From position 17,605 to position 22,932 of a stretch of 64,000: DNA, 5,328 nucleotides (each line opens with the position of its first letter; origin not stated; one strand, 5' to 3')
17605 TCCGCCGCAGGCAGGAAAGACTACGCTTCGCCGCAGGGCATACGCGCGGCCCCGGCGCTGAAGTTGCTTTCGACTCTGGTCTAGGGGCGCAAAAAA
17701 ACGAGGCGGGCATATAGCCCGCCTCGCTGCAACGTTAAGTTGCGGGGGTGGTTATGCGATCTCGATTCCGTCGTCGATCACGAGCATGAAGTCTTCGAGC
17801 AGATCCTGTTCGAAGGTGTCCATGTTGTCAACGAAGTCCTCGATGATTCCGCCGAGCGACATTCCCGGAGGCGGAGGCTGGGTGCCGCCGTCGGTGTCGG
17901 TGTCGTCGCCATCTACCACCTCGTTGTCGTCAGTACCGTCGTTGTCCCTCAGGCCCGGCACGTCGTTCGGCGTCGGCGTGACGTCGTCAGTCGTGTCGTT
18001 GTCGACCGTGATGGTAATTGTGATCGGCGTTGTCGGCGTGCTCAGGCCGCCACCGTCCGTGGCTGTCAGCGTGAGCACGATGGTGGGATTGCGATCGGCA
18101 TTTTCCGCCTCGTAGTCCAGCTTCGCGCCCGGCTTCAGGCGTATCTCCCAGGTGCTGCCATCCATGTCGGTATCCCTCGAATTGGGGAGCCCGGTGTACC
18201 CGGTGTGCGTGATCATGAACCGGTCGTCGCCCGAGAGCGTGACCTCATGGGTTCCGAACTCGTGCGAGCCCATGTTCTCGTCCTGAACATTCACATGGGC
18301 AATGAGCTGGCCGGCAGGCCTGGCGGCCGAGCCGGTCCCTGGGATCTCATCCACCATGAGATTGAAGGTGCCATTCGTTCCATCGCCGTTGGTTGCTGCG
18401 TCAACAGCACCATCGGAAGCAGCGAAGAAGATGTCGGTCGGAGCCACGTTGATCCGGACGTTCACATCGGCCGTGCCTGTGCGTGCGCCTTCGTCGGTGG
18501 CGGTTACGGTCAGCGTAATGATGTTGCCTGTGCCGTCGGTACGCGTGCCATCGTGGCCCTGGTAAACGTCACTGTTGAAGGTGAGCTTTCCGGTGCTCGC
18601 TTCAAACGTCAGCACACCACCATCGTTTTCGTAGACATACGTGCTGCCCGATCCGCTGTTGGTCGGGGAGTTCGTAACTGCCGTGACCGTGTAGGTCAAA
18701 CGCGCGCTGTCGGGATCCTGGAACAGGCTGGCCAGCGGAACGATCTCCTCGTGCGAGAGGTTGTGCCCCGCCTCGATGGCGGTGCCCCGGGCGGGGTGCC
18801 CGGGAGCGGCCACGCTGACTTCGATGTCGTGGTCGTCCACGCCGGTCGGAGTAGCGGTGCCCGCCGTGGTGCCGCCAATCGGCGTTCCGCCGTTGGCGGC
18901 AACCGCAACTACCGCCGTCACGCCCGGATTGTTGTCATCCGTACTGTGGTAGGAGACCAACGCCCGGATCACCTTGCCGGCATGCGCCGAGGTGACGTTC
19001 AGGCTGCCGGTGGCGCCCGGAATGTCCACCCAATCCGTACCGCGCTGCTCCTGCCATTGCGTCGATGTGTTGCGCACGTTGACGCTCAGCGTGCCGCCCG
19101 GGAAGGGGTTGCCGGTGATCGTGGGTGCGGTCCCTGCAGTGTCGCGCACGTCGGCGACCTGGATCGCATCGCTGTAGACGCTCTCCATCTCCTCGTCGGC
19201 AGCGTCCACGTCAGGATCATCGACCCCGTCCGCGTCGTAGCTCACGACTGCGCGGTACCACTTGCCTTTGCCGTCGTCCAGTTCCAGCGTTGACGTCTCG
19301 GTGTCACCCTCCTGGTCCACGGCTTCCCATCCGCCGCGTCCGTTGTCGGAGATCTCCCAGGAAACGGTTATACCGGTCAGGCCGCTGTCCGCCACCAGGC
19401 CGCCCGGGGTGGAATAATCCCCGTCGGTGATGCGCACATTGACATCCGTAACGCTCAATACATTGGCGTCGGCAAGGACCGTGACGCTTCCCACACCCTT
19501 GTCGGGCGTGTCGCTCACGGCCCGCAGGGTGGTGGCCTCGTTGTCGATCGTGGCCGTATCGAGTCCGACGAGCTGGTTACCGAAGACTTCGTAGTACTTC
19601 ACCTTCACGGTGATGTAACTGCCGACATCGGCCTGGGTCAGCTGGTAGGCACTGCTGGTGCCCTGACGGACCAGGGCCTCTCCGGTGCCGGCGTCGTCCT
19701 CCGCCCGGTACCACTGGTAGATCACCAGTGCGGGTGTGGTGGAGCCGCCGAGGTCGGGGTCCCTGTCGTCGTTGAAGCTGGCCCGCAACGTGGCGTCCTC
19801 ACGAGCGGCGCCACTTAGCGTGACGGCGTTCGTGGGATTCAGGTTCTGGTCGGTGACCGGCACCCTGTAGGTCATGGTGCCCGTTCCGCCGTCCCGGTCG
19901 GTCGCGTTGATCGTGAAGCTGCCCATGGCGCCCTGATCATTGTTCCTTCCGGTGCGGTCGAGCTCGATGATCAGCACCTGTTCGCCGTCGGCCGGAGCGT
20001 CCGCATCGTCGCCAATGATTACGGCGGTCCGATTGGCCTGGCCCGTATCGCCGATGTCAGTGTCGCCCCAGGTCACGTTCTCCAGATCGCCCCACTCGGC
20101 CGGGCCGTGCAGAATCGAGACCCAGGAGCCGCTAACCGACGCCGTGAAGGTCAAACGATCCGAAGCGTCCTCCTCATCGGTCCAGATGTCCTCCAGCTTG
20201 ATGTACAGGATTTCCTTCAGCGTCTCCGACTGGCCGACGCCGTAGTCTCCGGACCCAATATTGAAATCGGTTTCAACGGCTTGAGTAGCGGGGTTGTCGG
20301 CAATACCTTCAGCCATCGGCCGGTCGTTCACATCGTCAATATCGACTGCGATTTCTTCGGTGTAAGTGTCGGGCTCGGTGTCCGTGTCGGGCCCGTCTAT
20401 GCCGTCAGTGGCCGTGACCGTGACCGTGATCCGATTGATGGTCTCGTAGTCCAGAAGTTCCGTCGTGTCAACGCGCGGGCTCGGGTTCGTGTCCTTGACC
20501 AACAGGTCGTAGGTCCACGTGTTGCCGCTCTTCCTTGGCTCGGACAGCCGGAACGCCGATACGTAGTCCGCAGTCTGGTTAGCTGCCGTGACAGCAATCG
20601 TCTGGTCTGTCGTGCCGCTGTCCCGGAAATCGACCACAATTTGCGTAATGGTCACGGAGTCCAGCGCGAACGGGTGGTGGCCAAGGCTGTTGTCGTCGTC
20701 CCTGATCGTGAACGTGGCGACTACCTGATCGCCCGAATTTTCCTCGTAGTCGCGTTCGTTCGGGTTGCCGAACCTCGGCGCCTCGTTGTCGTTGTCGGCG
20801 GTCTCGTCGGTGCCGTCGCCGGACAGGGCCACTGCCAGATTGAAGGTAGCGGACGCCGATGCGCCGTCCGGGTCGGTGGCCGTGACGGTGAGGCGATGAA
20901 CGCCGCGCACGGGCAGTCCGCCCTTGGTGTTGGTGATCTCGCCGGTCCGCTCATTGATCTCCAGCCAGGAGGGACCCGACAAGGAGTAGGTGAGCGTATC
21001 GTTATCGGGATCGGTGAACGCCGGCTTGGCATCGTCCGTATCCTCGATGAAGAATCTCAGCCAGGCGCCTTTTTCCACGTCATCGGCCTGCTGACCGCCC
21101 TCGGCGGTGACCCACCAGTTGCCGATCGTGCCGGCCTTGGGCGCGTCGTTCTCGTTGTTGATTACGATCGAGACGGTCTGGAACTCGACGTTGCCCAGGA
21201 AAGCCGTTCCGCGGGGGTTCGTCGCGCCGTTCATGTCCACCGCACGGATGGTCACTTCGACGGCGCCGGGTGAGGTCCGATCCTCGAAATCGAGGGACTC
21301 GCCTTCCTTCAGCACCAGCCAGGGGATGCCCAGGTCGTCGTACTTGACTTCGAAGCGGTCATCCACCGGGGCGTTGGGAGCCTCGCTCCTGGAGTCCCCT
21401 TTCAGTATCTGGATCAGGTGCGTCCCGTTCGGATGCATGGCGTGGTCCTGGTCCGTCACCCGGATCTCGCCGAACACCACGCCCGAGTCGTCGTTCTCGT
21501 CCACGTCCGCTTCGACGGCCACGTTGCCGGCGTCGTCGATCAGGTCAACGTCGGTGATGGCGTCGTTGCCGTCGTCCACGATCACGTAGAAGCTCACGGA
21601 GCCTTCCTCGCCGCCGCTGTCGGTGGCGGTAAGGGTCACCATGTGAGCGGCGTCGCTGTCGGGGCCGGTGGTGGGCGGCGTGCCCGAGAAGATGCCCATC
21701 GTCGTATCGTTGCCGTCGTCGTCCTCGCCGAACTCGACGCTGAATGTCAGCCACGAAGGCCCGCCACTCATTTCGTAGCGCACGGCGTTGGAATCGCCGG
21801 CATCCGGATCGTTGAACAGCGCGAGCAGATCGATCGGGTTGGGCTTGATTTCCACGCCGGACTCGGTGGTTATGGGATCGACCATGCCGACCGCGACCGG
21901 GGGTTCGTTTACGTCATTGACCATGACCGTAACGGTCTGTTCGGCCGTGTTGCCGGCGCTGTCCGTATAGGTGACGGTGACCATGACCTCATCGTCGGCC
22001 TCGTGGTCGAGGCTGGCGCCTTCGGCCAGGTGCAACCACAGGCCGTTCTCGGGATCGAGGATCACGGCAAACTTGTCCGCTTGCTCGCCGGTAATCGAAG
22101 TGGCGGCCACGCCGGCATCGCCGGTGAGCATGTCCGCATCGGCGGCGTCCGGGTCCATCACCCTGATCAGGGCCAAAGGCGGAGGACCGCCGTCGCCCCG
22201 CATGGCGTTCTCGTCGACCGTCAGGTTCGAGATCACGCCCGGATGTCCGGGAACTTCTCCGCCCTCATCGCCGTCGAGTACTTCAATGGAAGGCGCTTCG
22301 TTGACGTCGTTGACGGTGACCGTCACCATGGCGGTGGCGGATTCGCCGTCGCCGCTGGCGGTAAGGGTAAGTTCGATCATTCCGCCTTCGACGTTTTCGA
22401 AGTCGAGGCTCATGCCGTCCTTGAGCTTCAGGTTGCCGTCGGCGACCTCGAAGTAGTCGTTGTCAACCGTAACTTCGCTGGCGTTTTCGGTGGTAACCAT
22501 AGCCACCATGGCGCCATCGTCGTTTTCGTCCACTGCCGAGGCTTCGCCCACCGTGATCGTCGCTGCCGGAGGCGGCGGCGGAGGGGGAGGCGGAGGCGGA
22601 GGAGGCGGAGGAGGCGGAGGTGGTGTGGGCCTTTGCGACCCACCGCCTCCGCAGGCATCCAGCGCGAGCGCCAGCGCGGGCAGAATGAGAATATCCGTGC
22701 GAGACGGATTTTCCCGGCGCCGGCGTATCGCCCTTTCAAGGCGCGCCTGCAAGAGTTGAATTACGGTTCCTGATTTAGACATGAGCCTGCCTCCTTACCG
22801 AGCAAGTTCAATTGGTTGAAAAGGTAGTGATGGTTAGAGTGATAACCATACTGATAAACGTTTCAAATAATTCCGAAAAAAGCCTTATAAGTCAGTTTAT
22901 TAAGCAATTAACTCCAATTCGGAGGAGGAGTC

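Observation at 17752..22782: Giant cadherin/dystroglycan-type protein with a contradictory targeting architecture: lipobox signal, 19-Pro stalk and acidic T1SS-like C-terminal tail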

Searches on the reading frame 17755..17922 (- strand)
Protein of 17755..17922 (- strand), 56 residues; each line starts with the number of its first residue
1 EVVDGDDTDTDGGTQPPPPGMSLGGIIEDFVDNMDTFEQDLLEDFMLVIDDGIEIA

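Call 60: find_homologous_proteins(query=window:17755-17922:-, max_evalue=0.001)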
Query window:17755-17922:- (56 aa): 11 proteins with E <= 0.001 among 11 candidates.
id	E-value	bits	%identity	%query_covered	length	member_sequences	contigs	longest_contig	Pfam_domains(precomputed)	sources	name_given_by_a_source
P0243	3.1e-16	76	79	84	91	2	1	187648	-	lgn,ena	-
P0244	3.3e-15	73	77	77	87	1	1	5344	-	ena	-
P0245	3.4e-13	67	85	73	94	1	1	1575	-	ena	-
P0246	9.9e-10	56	85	61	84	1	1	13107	-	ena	-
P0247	1.3e-9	55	76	66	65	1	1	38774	-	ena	-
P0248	7.0e-9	53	65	84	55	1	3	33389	-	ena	-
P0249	8.4e-9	53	78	57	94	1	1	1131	-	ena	-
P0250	1.5e-8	52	75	70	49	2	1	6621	-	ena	-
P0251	1.6e-8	52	89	64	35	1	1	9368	-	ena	-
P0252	1.9e-8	52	75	70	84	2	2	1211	-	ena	-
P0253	3.0e-8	51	80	63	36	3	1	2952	-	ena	-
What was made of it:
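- Tried and rejected: Tail-only homology search: only 11 short fragments, uninformative about other architectures (call 60).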

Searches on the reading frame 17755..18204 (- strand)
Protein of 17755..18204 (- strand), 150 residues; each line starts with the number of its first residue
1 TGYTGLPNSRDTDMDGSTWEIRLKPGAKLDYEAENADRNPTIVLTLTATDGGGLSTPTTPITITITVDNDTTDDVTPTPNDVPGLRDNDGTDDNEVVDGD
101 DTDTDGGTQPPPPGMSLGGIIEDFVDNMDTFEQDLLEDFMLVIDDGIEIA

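Call 68: predict_structure(alignment_id=A5)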
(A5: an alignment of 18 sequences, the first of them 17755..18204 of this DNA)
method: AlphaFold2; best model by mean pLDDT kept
length: 150 residues; sequences in the alignment: 18
mean_pLDDT: 54.0   pTM: 0.27
mean pLDDT of the five models: 54.0, 47.5, 46.3, 45.7, 43.8
residues with pLDDT >= 90: 0; 70-90: 7; 50-70: 84; < 50: 59
segments of 3 or more residues with pLDDT < 50: 1-14, 94-104, 115-129, 132-134, 139-150
pLDDT, mean of each block of 10 residues (from residue 1): 40 56 66 55 66 60 68 61 54 48 49 48 48 48 44
secondary structure, 60 per line:
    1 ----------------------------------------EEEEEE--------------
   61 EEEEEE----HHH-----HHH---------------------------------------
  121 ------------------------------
elements in order: E41-46 E61-66
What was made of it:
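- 17755..17889 (-): Acidic C-terminal tail (last 45 aa, net charge -11, ends DDGIEIA): putative T1SS secretion signal and 3' constant block. AlphaFold gives it low confidence with no predicted secondary structure (call 68).
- On Type I secretion substrate: Its AlphaFold pLDDT is below 50 (call 68).
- The tail model has low confidence and no secondary structure (call 68). The tail has no predicted structure (call 68).
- Tried and rejected: AlphaFold of the last 150 aa: pLDDT 54, tail below 50, no fold to compare (call 68).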

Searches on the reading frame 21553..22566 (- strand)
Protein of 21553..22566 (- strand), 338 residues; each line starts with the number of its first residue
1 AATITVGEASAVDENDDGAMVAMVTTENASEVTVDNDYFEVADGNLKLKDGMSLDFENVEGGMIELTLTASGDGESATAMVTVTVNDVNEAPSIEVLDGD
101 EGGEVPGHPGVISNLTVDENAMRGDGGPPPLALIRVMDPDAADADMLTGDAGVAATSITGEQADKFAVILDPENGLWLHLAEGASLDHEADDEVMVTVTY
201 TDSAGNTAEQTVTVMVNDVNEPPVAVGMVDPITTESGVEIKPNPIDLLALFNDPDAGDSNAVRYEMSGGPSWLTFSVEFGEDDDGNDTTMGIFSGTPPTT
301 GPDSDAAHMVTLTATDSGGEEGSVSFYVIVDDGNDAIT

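Call 93: predict_structure(alignment_id=A6)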
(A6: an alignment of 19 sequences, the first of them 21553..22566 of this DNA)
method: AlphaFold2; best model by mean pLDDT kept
length: 338 residues; sequences in the alignment: 19
mean_pLDDT: 87.9   pTM: 0.71
mean pLDDT of the five models: 87.9, 85.6, 84.3, 84.2, 84.0
residues with pLDDT >= 90: 200; 70-90: 112; 50-70: 23; < 50: 3
segments of 3 or more residues with pLDDT < 50: 336-338
pLDDT, mean of each block of 10 residues (from residue 1): 87 85 90 92 91 86 91 90 90 85 63 84 79 90 83 95 94 86 92 96 94 93 90 91 87 76 89 93 89 93 91 92 94 61
secondary structure, 60 per line:
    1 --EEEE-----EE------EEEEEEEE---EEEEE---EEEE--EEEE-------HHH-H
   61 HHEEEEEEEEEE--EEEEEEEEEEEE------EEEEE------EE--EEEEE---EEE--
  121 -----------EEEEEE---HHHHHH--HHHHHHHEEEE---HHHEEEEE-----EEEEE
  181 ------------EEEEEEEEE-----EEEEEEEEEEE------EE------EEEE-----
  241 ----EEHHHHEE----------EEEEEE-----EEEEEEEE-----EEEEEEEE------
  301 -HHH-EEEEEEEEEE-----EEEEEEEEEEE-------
elements in order: E3-6 E20-27 E31-35 E39-42 E45-48 E63-72 E75-86 E93-97 E108-112 E116-118 E132-137 H141-146 H149-155 E156-159 E166-170 E176-180 E193-201 E207-217 E232-235 H247-250 E263-268 E274-281 E287-294 E306-315 E321-331
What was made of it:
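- On Cadherin-domain proteins (Pfam PF00028): AlphaFold model of residues 73-410 with pLDDT 88 (call 93).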

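Call 95: fold_search(model_id=the predicted structure, library=pdb)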
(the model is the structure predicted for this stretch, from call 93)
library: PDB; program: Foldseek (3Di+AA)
matches with E <= 10: 1741; with E <= 0.001: 509
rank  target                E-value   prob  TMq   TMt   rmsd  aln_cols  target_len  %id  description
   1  5t9t_B                1.7e-13  1.00  0.49  0.35   8.0       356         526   20  Protocadherin Gamma B2 extracellular cadherin domains 1-5 (released 2016-10-19)
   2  5v5x_B                2.5e-13  1.00  0.47  0.40   7.7       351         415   21  Protocadherin gammaB7 EC3-6 cis-dimer structure (released 2017-11-01)
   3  6e6b_B                3.5e-13  1.00  0.45  0.28   8.2       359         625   19  Crystal structure of the Protocadherin GammaB4 extracellular domain (released 2019-04-10)
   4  6e6b_A                3.7e-13  1.00  0.45  0.28   8.2       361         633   19  Crystal structure of the Protocadherin GammaB4 extracellular domain (released 2019-04-10)
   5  5erp_B                4.1e-13  1.00  0.40  0.33  11.5       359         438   17  Crystal structure of human Desmocollin-2 ectodomain fragment EC2-5 (released 2016-06-15)
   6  5dzy_C                7.8e-13  1.00  0.46  0.39   7.8       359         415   19  Protocadherin beta 8 extracellular cadherin domains 1-4 (released 2016-05-04)
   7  5szq_A                1.0e-12  1.00  0.48  0.40   8.4       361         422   19  Protocadherin Gamma A4 extracellular cadherin domains 3-6 (released 2016-11-02)
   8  6vg1_A                1.3e-12  1.00  0.46  0.29   8.2       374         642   16  xenopus protocadherin 8.1 EC1-6 (released 2020-03-11)
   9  5v5x_D                1.4e-12  1.00  0.49  0.41   8.2       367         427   20  Protocadherin gammaB7 EC3-6 cis-dimer structure (released 2017-11-01)
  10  5v5x_A                1.5e-12  1.00  0.47  0.40   8.4       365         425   18  Protocadherin gammaB7 EC3-6 cis-dimer structure (released 2017-11-01)
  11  5t9t_A                1.9e-12  1.00  0.45  0.32   8.6       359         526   19  Protocadherin Gamma B2 extracellular cadherin domains 1-5 (released 2016-10-19)
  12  5szn_A                2.0e-12  1.00  0.47  0.34   8.3       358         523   18  Protocadherin gamma A9 extracellular cadherin domains 1-5 (released 2016-10-19)
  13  5szr_A                2.2e-12  1.00  0.47  0.39   8.5       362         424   18  Protocadherin Gamma B2 extracellular cadherin domains 3-6 (released 2016-10-19)
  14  5szo_A                2.5e-12  1.00  0.41  0.36   8.6       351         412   16  Protocadherin Gamma B7 extracellular cadherin domains 1-4 P41212 crystal form (released 2016-10-19)
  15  5szr_B                2.9e-12  1.00  0.47  0.39   8.2       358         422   19  Protocadherin Gamma B2 extracellular cadherin domains 3-6 (released 2016-10-19)
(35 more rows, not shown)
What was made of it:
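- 17890..22566 (-): Body: tandem cadherin-like, He_PIG and Ig-like beta-sandwich domains. AlphaFold model of residues 73-410 plus Foldseek matches to protocadherins (calls 93, 95).
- On Cadherin-domain proteins (Pfam PF00028): Top 50 Foldseek PDB matches are all protocadherins, cadherins, desmosomal cadherins or CELSR1, E 1e-13 to 1e-11 (call 95).
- Checked: Its best PDB matches are protocadherin and cadherin ectodomains, Foldseek E about 1e-13 (calls 93, 95).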

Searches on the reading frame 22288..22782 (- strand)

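Call 9: search_protein_families(library=ncbifam, proteins=[window:22288-22782:-], max_evalue=1)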
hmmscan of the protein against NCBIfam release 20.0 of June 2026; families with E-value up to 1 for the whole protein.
seq(165 aa): 4 families
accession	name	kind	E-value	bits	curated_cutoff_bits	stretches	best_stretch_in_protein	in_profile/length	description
NF058595.1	invert_tail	domain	0.0008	19.7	37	1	10-57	38-85/113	lipo-invert putative C-terminal anchoring domain-containing protein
NF012211.1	tand_rpt_95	domain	0.0018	18.2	90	1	134-164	60-91/98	tandem-95 repeat protein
NF038083.1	CU044_5270_fam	subfamily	0.014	15.2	100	1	12-90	9-91/284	CU044_5270 family protein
NF040983.1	BimA_second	exception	0.21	10.4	600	1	52-75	96-119/381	trimeric autotransporter actin-nucleating factor BimA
